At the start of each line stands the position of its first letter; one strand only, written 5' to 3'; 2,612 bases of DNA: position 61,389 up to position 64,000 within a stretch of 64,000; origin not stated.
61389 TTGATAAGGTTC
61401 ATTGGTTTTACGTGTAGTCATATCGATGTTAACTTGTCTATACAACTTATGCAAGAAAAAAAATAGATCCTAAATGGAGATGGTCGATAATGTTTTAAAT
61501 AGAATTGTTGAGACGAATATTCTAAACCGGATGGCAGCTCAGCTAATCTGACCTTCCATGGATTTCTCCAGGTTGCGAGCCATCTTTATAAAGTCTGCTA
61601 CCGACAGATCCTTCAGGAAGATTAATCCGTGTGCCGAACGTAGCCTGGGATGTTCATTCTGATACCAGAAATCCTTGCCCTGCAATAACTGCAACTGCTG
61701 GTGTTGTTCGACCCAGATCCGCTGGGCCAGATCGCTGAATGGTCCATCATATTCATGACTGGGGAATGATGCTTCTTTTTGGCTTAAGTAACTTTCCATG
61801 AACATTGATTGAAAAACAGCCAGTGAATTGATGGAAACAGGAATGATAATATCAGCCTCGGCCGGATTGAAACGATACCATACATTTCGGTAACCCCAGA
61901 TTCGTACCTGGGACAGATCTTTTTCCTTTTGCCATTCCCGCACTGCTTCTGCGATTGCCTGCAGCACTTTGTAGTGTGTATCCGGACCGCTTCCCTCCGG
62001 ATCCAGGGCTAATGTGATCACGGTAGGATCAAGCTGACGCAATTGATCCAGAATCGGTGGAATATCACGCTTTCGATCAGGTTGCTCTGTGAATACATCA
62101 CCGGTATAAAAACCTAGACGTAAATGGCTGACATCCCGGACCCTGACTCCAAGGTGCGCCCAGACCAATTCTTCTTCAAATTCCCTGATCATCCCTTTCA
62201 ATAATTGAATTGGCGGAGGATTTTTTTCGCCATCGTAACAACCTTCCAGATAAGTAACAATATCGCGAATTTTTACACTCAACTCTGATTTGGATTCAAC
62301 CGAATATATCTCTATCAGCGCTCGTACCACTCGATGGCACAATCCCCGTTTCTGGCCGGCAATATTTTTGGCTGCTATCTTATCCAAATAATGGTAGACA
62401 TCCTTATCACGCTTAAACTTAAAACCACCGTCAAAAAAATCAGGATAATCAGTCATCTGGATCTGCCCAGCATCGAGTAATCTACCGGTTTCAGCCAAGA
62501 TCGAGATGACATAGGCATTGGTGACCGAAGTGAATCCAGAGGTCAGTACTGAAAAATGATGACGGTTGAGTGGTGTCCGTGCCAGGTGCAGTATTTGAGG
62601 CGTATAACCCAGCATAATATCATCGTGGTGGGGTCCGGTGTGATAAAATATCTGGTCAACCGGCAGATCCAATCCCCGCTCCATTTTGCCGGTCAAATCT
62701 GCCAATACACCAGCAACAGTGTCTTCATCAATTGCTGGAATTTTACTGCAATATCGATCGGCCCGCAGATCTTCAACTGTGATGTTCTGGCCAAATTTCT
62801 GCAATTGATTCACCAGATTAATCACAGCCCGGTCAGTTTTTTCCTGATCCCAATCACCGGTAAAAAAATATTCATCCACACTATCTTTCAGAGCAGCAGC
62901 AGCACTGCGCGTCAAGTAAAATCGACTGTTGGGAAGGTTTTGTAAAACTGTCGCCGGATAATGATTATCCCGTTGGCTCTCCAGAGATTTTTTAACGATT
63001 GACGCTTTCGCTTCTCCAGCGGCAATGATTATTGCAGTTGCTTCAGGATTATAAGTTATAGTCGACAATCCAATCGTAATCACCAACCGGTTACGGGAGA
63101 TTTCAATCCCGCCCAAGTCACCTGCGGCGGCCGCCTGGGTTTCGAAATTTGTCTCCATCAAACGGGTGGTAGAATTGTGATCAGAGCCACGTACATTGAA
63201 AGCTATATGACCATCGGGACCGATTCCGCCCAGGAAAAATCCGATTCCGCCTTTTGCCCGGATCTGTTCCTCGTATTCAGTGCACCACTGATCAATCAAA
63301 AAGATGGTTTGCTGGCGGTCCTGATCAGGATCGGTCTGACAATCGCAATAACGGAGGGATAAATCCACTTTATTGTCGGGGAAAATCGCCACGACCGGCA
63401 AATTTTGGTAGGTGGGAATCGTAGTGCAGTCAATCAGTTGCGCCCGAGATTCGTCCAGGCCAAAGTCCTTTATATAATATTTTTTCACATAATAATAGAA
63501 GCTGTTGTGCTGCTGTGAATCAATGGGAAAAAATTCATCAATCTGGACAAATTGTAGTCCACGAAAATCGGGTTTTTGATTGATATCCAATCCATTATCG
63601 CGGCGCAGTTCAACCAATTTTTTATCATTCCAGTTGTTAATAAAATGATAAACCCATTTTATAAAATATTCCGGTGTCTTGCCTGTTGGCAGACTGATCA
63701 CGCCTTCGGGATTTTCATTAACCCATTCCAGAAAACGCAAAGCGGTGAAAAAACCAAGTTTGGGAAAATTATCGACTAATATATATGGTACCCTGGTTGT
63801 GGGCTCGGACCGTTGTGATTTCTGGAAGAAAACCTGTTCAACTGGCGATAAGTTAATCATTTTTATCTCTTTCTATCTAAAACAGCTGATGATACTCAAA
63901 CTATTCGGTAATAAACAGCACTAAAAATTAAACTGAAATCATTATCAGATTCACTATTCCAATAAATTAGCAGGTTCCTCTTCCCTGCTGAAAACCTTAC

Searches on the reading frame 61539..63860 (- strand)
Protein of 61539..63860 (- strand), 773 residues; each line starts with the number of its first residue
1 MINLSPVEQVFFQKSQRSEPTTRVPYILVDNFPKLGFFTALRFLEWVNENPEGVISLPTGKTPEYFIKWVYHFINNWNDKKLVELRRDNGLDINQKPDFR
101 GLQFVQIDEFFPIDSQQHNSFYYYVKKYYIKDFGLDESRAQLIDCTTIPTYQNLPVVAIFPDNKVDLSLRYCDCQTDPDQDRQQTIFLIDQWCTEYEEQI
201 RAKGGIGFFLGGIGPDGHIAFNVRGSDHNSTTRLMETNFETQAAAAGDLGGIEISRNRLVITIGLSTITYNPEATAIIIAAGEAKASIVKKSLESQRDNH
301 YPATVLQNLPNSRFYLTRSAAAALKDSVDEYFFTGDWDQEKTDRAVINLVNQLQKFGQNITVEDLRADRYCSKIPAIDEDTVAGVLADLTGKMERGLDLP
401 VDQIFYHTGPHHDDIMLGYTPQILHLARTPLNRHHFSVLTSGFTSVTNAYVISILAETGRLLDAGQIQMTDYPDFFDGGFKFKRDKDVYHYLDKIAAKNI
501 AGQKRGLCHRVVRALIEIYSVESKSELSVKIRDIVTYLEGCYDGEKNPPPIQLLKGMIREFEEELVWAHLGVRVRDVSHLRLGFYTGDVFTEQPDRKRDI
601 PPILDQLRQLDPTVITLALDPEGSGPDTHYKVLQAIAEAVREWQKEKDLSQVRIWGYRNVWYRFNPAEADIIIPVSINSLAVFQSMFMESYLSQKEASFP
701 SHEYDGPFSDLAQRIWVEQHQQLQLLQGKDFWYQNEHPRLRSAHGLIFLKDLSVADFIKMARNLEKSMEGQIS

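Call 9: search_protein_families(library=pfam, proteins=[window:61539-63860:-], max_evalue=0.001)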
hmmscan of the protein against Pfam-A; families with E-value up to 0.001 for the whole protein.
window:61539-63860:- (773 aa): 0 families

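Call 74: search_protein_families(library=ncbifam, proteins=[window:61539-63860:-], max_evalue=0.00001)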
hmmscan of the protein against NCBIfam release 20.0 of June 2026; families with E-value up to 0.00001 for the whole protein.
window:61539-63860:- (773 aa): 7 families
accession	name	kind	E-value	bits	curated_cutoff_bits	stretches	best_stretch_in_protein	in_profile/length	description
NF002557.0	PRK02122.1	subfamily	9.8e-57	192.4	384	2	189-364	143-316/653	glucosamine-6-phosphate deaminase-like protein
NF001684.0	PRK00443.1-4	subfamily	2.7e-24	86.1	326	1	189-332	109-247/260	glucosamine-6-phosphate deaminase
TIGR00502.1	nagB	equivalog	3e-24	85.7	236.9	1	190-332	115-255/259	glucosamine-6-phosphate deaminase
NF001685.0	PRK00443.1-5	equivalog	2.1e-14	53.4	513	1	189-331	114-254/266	glucosamine-6-phosphate deaminase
NF009022.0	PRK12358.1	equivalog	4.3e-12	46.1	247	1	192-325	105-238/239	glucosamine-6-phosphate deaminase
NF001682.0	PRK00443.1-1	equivalog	3.3e-11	43.1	528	1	191-314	105-224/262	glucosamine-6-phosphate deaminase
NF007291.0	PRK09762.1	equivalog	2.2e-07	30.7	271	0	192-307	114-224/236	galactosamine-6-phosphate isomerase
